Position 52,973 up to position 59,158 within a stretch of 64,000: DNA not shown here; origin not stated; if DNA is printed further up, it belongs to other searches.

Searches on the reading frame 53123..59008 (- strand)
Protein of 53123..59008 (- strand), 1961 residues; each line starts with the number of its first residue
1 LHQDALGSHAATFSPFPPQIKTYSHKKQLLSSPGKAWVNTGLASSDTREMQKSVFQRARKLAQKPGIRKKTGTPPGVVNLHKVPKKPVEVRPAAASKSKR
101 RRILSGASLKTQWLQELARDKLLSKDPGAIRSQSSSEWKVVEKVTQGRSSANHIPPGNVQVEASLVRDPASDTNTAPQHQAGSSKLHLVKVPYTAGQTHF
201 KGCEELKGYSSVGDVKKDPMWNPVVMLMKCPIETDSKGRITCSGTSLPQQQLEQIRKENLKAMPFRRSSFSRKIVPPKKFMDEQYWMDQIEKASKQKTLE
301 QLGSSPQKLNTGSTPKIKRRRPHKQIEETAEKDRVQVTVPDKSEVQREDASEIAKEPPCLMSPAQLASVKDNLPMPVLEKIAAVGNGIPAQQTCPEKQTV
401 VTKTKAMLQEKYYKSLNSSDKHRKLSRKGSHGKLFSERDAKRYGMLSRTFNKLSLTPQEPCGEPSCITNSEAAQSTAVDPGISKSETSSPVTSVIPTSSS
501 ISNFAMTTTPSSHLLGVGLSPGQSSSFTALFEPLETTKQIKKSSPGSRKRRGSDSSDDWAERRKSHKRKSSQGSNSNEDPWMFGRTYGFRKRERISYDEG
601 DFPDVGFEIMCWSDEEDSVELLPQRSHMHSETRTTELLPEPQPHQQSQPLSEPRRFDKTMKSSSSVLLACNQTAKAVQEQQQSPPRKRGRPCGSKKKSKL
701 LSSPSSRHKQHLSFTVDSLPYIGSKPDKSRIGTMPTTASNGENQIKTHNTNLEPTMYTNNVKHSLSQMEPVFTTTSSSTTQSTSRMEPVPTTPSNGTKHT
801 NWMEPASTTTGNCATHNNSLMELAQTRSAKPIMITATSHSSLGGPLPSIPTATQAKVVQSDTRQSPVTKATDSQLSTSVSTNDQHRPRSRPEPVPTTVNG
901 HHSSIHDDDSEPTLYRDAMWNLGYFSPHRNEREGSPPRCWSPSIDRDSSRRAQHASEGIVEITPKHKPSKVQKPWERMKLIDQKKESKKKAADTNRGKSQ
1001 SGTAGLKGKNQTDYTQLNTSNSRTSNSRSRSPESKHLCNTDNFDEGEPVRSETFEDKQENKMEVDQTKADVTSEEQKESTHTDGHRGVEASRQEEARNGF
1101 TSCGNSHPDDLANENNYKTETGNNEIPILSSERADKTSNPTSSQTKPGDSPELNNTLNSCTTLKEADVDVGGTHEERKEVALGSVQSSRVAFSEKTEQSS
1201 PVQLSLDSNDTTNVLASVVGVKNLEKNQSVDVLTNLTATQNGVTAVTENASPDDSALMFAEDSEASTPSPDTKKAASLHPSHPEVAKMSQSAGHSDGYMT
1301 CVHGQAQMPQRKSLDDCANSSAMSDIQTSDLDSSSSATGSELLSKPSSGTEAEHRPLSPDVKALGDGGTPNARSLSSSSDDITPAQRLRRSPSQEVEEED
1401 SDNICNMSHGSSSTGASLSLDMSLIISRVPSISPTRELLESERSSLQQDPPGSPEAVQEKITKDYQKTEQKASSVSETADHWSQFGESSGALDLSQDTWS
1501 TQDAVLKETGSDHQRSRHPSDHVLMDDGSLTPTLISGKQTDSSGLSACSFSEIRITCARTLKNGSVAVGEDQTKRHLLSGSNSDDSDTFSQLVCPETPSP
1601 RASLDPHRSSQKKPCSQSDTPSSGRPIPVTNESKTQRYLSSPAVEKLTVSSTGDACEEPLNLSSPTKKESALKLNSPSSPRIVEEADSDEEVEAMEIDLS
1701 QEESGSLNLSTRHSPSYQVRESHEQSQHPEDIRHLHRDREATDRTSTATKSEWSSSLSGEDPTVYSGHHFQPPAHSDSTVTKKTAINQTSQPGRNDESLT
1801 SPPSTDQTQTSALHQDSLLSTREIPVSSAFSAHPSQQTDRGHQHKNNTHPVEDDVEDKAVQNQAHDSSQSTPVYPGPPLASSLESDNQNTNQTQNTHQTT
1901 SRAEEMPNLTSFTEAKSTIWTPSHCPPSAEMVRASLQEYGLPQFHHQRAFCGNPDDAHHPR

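Call 7: search_protein_families(library=pfam, proteins=[window:53123-59008:-], max_evalue=0.01)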
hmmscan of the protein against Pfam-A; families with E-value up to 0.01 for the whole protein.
window:53123-59008:- (1961 aa): 0 families

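Call 10: find_homologous_proteins(query=window:53123-59008:-, max_evalue=0.00001)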
Query window:53123-59008:- (1961 aa): 1 proteins with E <= 0.00001 among 8000 candidates.
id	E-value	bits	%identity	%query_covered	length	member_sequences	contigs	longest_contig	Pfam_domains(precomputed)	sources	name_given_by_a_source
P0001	1.7e-151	525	36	47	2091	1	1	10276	-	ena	-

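Call 15: find_encoding_contigs(protein=P0001, flank=10000, max_places=3)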
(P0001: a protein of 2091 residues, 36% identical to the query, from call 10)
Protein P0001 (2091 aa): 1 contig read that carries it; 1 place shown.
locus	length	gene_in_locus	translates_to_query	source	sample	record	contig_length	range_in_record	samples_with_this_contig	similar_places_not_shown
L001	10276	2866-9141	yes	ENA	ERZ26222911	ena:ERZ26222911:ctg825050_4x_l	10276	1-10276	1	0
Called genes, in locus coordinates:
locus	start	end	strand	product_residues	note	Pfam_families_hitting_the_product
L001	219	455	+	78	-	-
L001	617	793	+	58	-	-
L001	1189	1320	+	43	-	-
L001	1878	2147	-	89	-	-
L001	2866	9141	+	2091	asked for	-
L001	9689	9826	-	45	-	-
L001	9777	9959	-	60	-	-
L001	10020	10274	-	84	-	?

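Call 66: find_encoding_contigs(protein=window:53126-58861:-, flank=2000, max_places=3)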
Protein window:53126-58861:- (1912 aa): no gene with exactly this product is on record in the collection.
